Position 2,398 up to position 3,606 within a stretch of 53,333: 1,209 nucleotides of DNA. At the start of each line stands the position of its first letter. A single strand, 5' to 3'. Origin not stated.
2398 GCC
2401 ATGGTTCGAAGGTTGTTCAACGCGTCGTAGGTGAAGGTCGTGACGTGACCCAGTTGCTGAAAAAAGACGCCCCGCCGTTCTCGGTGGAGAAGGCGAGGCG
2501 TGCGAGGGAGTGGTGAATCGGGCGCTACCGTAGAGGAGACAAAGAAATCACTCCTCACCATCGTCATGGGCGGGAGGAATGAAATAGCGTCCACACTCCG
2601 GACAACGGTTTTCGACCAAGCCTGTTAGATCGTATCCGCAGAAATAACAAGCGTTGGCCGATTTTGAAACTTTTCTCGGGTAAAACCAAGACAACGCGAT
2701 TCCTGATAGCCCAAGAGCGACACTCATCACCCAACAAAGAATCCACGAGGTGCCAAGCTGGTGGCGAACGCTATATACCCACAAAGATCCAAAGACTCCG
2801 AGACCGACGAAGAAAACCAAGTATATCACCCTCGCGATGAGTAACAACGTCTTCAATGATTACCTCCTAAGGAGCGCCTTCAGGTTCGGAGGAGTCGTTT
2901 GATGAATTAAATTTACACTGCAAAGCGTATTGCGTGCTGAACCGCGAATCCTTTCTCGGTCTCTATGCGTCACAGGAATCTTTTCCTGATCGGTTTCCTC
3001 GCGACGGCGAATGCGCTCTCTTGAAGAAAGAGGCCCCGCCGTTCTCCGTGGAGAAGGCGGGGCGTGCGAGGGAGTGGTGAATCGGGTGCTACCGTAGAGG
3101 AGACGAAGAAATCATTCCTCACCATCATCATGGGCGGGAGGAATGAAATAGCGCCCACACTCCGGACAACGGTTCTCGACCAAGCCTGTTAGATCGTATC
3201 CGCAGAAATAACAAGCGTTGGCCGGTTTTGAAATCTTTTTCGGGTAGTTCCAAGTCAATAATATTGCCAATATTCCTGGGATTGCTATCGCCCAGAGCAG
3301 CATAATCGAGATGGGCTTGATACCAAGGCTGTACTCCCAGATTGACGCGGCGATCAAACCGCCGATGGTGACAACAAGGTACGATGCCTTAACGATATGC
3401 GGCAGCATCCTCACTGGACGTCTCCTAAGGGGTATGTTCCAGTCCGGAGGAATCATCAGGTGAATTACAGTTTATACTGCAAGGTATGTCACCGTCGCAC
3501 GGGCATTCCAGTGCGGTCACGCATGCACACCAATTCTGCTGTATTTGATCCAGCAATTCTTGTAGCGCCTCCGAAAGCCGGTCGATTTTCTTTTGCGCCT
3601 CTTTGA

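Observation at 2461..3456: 215-bp direct repeat carrying a terminator hairpin and the 3' end of duplicated TM + zinc-ribbon genes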

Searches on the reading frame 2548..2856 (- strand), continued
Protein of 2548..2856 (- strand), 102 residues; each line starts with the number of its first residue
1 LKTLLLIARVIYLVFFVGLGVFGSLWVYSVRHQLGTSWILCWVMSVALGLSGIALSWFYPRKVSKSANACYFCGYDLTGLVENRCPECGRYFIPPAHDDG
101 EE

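Call 47: search_protein_families(library=pfam, proteins=[P0005, P0006, P0007, P0008, P0010, P0015, P0016, P0028, L004:4599-5348:+, L004:4024-4236:+], max_evalue=0.01)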
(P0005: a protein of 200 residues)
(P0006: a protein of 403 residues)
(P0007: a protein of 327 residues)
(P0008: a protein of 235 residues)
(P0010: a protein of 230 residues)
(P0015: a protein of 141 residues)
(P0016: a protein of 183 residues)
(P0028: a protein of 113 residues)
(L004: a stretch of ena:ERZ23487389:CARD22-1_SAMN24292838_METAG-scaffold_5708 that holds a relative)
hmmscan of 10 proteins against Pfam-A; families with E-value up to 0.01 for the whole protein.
P0005 (200 aa): 8 families
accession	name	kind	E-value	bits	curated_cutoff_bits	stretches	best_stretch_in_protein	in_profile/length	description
PF17032.10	Zn_ribbon_15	-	1e-05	26.7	28.9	0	57-89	30-63/73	zinc-ribbon family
PF12773.13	DZR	-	4.3e-05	24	27.3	1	163-190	9-33/45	Double zinc ribbon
PF18912.6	DZR_2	-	5e-05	23.5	27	0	63-90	7-33/56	Double zinc ribbon domain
PF13248.11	Zn_ribbon_3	-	0.00048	19.9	27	0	181-194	2-13/26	zinc-ribbon domain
PF24460.1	DUF7575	-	0.0016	18.2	28.5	0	78-90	3-15/28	Domain of unknown function (DUF7575)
PF24071.1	Phage_zn_bind_3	-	0.0087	16.3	27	0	168-192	2-26/46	Phage FDXHR zinc binding domain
PF07191.17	Zn_ribbon_6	-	0.0098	16.3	25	0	163-189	13-37/67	Double zinc ribbon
PF01155.25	HypA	-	0.0099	16.3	28.9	0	168-191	72-96/112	Hydrogenase/urease nickel incorporation, metallochaperone, hypA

P0006 (403 aa): 27 families (the best 25 are shown)
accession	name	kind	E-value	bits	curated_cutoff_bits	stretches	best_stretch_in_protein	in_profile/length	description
PF14446.12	Prok-RING_1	-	4.1e-09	36.7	29.1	1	353-386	3-36/54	Prokaryotic RING finger family 1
PF24460.1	DUF7575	-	5.1e-09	35.8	28.5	1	246-262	2-18/28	Domain of unknown function (DUF7575)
PF23455.1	DUF7129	-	4.2e-07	30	30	0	66-88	14-36/45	Domain of unknown function (DUF7129)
PF04423.19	Rad50_zn_hook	-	1.3e-05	25.3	24.3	0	370-384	19-33/52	Rad50 zinc hook motif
PF18912.6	DZR_2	-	1.4e-05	25.2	27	0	350-385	17-51/56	Double zinc ribbon domain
PF14570.12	zf-RING_4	-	2.6e-05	24.4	27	0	232-257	23-47/48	RING/Ubox like zinc-binding domain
PF23545.1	Zn_ribbon_HMPTM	-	6e-05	23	27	0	370-387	6-23/45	HMPTM N-terminal zinc ribbon domain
PF00096.32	zf-C2H2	-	0.00012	22.7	25.2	0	372-383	2-14/23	Zinc finger, C2H2 type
PF18439.7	zf_UBZ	-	0.00015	21.8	25.6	0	369-384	1-16/32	Ubiquitin-Binding Zinc Finger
PF12773.13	DZR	-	0.00019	21.9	27.3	0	354-382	12-36/45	Double zinc ribbon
PF13639.12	zf-RING_2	-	0.00026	21.6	27.3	0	356-387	2-32/44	Ring finger domain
PF08271.17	Zn_Ribbon_TF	-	0.00035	20.5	29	0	81-95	2-15/43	TFIIB zinc-binding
PF09538.15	FYDLN_acid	-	0.00048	21.2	23.9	0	357-387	15-43/105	Protein of unknown function (FYDLN_acid)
PF14690.11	Zn_ribbon_ISL3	-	0.0005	20.9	25.5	0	247-264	2-17/47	zinc-finger of transposase IS204/IS1001/IS1096/IS1165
PF24441.1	DUF7560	-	0.00057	20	27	0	372-384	7-19/44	Family of unknown function (DUF7560)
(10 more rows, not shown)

P0007 (327 aa): 15 families
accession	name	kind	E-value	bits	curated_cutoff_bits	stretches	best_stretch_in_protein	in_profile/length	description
PF12773.13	DZR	-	4e-12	46.5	27.3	1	22-101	1-45/45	Double zinc ribbon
PF23455.1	DUF7129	-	3.6e-09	36.7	30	1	77-101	9-34/45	Domain of unknown function (DUF7129)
PF17032.10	Zn_ribbon_15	-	5.5e-09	37.1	28.9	0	20-45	38-63/73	zinc-ribbon family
PF10013.15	DUF2256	-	1.2e-08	35.3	25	2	254-274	5-25/40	Uncharacterized protein conserved in bacteria (DUF2256)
PF09297.16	Zn_ribbon_NUD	-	4.8e-08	33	24.8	0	237-249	17-29/32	NADH pyrophosphatase zinc ribbon domain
PF13248.11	Zn_ribbon_3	-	1.3e-07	31.2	27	0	257-270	3-16/26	zinc-ribbon domain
PF18912.6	DZR_2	-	3.4e-07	30.4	27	0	238-268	18-48/56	Double zinc ribbon domain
PF13240.11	Zn_Ribbon_1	-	3.6e-07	30.2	25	0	243-265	1-22/23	zinc-ribbon domain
PF24071.1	Phage_zn_bind_3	-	2.1e-06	27.9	27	0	243-268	2-27/46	Phage FDXHR zinc binding domain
PF21349.2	RUBY_RBDX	-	4.1e-06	26.6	26.5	0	21-41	2-23/30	Rubrerythrin, rubredoxin-like domain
PF01155.25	HypA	-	2.2e-05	24.9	28.9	0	240-265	69-95/112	Hydrogenase/urease nickel incorporation, metallochaperone, hypA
PF08772.16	Zn_ribbon_NOB1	-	2.3e-05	24.8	24.9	0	158-184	6-32/72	Nin one binding (NOB1) Zn-ribbon like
PF07191.17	Zn_ribbon_6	-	5.2e-05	23.6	25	0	240-267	15-40/67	Double zinc ribbon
PF00096.32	zf-C2H2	-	0.00057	20.6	25.2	0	258-269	2-13/23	Zinc finger, C2H2 type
PF07282.18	Cas12f1-like_TNB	-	0.005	17.4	26.3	0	93-111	27-42/60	Cas12f1-like, TNB domain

P0008 (235 aa): 6 families
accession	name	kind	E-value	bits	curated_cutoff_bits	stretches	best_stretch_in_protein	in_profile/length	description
PF12773.13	DZR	-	1.8e-06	28.4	27.3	0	197-227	8-35/45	Double zinc ribbon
PF17032.10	Zn_ribbon_15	-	0.00065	20.9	28.9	0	83-110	35-62/73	zinc-ribbon family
PF18912.6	DZR_2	-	0.001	19.3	27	0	83-116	6-37/56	Double zinc ribbon domain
PF23455.1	DUF7129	-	0.0013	18.9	30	0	88-109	14-36/45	Domain of unknown function (DUF7129)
PF07191.17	Zn_ribbon_6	-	0.0015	18.9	25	0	87-110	18-39/67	Double zinc ribbon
PF01155.25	HypA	-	0.0027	18.1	28.9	0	86-112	71-98/112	Hydrogenase/urease nickel incorporation, metallochaperone, hypA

P0010 (230 aa): 8 families
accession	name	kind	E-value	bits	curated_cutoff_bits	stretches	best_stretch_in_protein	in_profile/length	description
PF18912.6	DZR_2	-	1e-07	32.1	27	1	196-226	18-48/56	Double zinc ribbon domain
PF12773.13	DZR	-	6.4e-07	29.9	27.3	1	198-224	11-34/45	Double zinc ribbon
PF13248.11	Zn_ribbon_3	-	5.7e-05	22.9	27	0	198-209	15-26/26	zinc-ribbon domain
PF13240.11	Zn_Ribbon_1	-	0.0026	17.9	25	0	202-223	2-22/23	zinc-ribbon domain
PF10101.14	DUF2339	-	0.0031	16.8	33.6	0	135-192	476-539/659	Predicted membrane protein (DUF2339)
PF24071.1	Phage_zn_bind_3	-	0.0035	17.6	27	0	202-222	3-23/46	Phage FDXHR zinc binding domain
PF03119.21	DNA_ligase_ZBD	-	0.0043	17.3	25.8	0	83-101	1-18/27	NAD-dependent DNA ligase C4 zinc finger domain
PF09723.15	Zn_ribbon_8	-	0.007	16.8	34.4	0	83-102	7-25/41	Zinc ribbon domain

P0015 (141 aa): 6 families
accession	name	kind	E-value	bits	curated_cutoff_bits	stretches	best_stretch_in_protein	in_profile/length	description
PF12773.13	DZR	-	2.8e-05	24.6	27.3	0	75-109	14-45/45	Double zinc ribbon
PF06906.16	DUF1272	-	5.7e-05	23.6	25.3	0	73-98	29-54/57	Protein of unknown function (DUF1272)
PF00130.28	C1_1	-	0.00047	20.4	26.5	1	65-96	5-39/53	Phorbol esters/diacylglycerol binding domain (C1 domain)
PF13717.11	Zn_ribbon_4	-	0.00057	20.2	30.3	0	116-127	24-35/36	zinc-ribbon domain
PF24071.1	Phage_zn_bind_3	-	0.00092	19.5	27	0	73-97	3-27/46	Phage FDXHR zinc binding domain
PF23545.1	Zn_ribbon_HMPTM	-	0.0024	17.8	27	0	82-107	3-28/45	HMPTM N-terminal zinc ribbon domain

P0016 (183 aa): 8 families
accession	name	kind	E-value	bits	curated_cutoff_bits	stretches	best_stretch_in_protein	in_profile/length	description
PF12773.13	DZR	-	1.3e-05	25.6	27.3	0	85-110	14-36/45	Double zinc ribbon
PF18912.6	DZR_2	-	0.00054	20.2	27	0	79-108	17-46/56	Double zinc ribbon domain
PF17032.10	Zn_ribbon_15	-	0.0011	20.1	28.9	0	85-111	39-65/73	zinc-ribbon family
PF19335.5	HMBD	-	0.0017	18.7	23.6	0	97-111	14-28/28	Heavy metal binding domain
PF00130.28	C1_1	-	0.004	17.4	26.5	0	82-106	10-36/53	Phorbol esters/diacylglycerol binding domain (C1 domain)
PF23455.1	DUF7129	-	0.0054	16.9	30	0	86-107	14-36/45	Domain of unknown function (DUF7129)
PF13240.11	Zn_Ribbon_1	-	0.0061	16.8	25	0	86-107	2-22/23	zinc-ribbon domain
PF14316.11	DUF4381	-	0.009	16.8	27.2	0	58-90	27-59/145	Domain of unknown function (DUF4381)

P0028 (113 aa): 10 families
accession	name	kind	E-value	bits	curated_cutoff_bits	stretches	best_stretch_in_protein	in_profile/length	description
PF18912.6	DZR_2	-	0.00013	22.1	27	1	56-107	7-55/56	Double zinc ribbon domain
PF12773.13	DZR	-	0.00018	22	27.3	1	74-111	1-34/45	Double zinc ribbon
PF21349.2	RUBY_RBDX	-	0.00019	21.3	26.5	1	88-112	2-27/30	Rubrerythrin, rubredoxin-like domain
PF24071.1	Phage_zn_bind_3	-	0.0003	21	27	0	87-108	1-22/46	Phage FDXHR zinc binding domain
PF01155.25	HypA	-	0.00031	21.2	28.9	0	86-110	70-95/112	Hydrogenase/urease nickel incorporation, metallochaperone, hypA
PF23455.1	DUF7129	-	0.00031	20.9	30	0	59-80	14-36/45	Domain of unknown function (DUF7129)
PF19335.5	HMBD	-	0.0011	19.3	23.6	0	68-83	12-27/28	Heavy metal binding domain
PF14570.12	zf-RING_4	-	0.0027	17.9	27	0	59-81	25-47/48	RING/Ubox like zinc-binding domain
PF13248.11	Zn_ribbon_3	-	0.0045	16.9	27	0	103-112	4-14/26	zinc-ribbon domain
PF03604.18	Zn_ribbon_RPAB4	-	0.005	16.9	24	1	73-94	2-25/32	DNA directed RNA polymerase, 7 kDa subunit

L004:4599-5348:+ (249 aa): 6 families
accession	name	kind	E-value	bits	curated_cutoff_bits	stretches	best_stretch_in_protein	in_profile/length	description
PF12773.13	DZR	-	3.8e-05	24.2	27.3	0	207-228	24-44/45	Double zinc ribbon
PF01155.25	HypA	-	0.00014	22.3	28.9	0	76-122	46-95/112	Hydrogenase/urease nickel incorporation, metallochaperone, hypA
PF13240.11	Zn_Ribbon_1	-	0.0012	19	25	0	210-230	2-21/23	zinc-ribbon domain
PF18912.6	DZR_2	-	0.0028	17.9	27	0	209-233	9-32/56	Double zinc ribbon domain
PF20990.2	DUF2207_C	-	0.0039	17.4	33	0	137-209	123-197/247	Predicted membrane protein (DUF2207) C-terminal domain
PF23455.1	DUF7129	-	0.0048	17.1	30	0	210-229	14-34/45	Domain of unknown function (DUF7129)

L004:4024-4236:+ (70 aa): 1 family
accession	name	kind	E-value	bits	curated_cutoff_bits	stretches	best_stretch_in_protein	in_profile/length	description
PF10049.14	DUF2283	-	8.1e-14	52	23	1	4-55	1-49/49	Protein of unknown function (DUF2283)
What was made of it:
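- On Zinc ribbon (Pfam DZR / Zn_ribbon clan): Multi-module relatives pass DZR (call 47).
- Closest known: Generic zinc-ribbon domains. Same: Multi-module relatives pass the DZR threshold (P0007 46.5 bits; call 47).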

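Call 48: search_protein_families(library=padloc, proteins=[window:2548-2856:-, L004:4599-5348:+], max_evalue=0.01)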
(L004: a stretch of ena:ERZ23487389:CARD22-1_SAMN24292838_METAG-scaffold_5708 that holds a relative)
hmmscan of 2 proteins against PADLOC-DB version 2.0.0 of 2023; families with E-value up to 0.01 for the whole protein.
window:2548-2856:- (102 aa): 0 families

L004:4599-5348:+ (249 aa): 0 families

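Call 66: find_encoding_contigs(protein=P0008, flank=6000, max_places=2)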
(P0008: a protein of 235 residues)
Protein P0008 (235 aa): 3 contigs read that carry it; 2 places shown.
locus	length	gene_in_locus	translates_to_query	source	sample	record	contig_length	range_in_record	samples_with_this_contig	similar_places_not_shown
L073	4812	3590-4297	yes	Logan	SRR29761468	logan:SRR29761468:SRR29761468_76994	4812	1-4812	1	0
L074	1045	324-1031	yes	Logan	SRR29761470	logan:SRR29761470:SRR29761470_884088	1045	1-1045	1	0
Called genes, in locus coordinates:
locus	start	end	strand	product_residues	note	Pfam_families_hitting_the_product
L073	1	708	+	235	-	?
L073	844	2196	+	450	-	PF16401:DUF5009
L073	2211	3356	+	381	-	PF00465:Fe-ADH, PF13685:Fe-ADH_2, PF25137:ADH_Fe_C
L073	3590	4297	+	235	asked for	PF12773:DZR (faint)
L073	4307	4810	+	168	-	?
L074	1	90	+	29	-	?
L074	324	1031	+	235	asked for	PF12773:DZR (faint)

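Call 67: find_encoding_contigs(protein=P0010, flank=6000, max_places=2)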
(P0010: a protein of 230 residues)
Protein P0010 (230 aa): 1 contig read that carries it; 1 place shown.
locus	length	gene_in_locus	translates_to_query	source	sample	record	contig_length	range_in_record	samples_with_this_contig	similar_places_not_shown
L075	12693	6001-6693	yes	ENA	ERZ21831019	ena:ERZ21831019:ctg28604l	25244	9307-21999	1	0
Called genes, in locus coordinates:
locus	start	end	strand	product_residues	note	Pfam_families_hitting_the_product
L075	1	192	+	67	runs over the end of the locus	PF07927:HicA_toxin (weak)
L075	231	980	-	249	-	PF13393:tRNA-synt_His, PF03129:HGTP_anticodon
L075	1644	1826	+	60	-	-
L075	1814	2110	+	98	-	PF05016:ParE_toxin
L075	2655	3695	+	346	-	PF00083:Sugar_tr, PF07690:MFS_1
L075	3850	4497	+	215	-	PF03602:Cons_hypoth95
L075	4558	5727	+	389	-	PF01743:PolyA_pol, PF12627:PolyA_pol_RNAbd, PF13735:tRNA_NucTran2_2 (weak)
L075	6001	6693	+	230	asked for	PF12773:DZR (faint), PF13248:Zn_ribbon_3 (faint), PF18912:DZR_2 (faint)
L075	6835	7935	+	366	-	PF00664:ABC_membrane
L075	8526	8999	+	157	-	PF00005:ABC_tran, PF02463:SMC_N (weak)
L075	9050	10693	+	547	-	PF13229:Beta_helix (faint), PF12708:Pect-lyase_RHGA_epim, PF00295:Glyco_hydro_28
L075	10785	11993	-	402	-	PF01408:GFO_IDH_MocA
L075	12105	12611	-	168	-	-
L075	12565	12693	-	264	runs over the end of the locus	-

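Call 68: find_encoding_contigs(protein=P0012, flank=6000, max_places=2)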
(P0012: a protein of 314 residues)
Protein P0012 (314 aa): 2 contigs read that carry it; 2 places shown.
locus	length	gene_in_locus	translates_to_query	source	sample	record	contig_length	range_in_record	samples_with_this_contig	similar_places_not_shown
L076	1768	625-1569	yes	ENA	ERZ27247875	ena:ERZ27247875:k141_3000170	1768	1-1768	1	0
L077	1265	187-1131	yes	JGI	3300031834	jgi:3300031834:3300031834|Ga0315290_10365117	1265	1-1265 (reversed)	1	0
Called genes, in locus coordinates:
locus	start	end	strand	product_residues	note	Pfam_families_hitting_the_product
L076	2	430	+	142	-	?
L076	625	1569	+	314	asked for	PF12773:DZR (faint), PF18912:DZR_2 (faint)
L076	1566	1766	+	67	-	?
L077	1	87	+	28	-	?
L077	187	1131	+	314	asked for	PF12773:DZR (faint), PF18912:DZR_2 (faint)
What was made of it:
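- Other family members lie in housekeeping or mixed contexts (calls 66-68).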

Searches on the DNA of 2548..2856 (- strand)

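Call 22: search_rna_families(sources=[L004], threshold=evalue, max_evalue=1)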
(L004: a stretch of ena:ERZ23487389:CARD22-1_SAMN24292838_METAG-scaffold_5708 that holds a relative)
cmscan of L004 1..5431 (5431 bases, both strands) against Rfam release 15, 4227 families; matches with E-value up to 1: 3.
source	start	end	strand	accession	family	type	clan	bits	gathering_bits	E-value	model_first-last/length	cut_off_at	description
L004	4382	4529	+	RF03632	MIR1882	Gene; miRNA;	-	33.9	107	0.0004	1-131/131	no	MIR1882 microRNA precursor family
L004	3839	3985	+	RF03632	MIR1882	Gene; miRNA;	-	24.7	107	0.12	1-131/131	no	MIR1882 microRNA precursor family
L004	4386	4527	+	RF03631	MIR3440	Gene; miRNA;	-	22.3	105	0.26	1-127/127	no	MIR3440 microRNA precursor family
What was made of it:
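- Tried and rejected: These reflect a long hairpin, not a family (call 22).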

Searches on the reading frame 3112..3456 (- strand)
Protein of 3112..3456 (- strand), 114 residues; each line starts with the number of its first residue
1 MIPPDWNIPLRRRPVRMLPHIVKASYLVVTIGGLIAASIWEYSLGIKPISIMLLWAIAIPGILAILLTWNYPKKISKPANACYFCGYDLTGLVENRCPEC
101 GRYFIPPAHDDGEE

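Call 7: search_protein_families(library=pfam, proteins=[window:3112-3456:-], max_evalue=0.1)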
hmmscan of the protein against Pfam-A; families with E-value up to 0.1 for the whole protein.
window:3112-3456:- (114 aa): 3 families
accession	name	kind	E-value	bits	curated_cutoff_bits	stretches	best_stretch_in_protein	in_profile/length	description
PF12773.13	DZR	-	0.0027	18.3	27.3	1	75-103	8-33/45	Double zinc ribbon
PF13248.11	Zn_ribbon_3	-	0.0028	17.5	27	0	94-101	2-9/26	zinc-ribbon domain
PF13240.11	Zn_Ribbon_1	-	0.057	13.7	25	0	73-89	7-23/23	zinc-ribbon domain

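Call 32: search_protein_families(library=ncbifam, proteins=[window:3112-3414:-], max_evalue=0.1)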
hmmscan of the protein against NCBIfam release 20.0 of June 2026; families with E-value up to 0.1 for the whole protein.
window:3112-3414:- (100 aa): 1 family
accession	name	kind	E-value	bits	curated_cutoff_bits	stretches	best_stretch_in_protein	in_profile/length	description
TIGR02487.1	NrdD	equivalog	0.05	12.1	326.35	1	61-88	523-548/581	anaerobic ribonucleoside-triphosphate reductase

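Call 48: search_protein_families(library=padloc, proteins=[window:3112-3414:-], max_evalue=0.01)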
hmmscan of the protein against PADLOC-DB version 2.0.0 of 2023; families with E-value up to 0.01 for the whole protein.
window:3112-3414:- (100 aa): 0 families
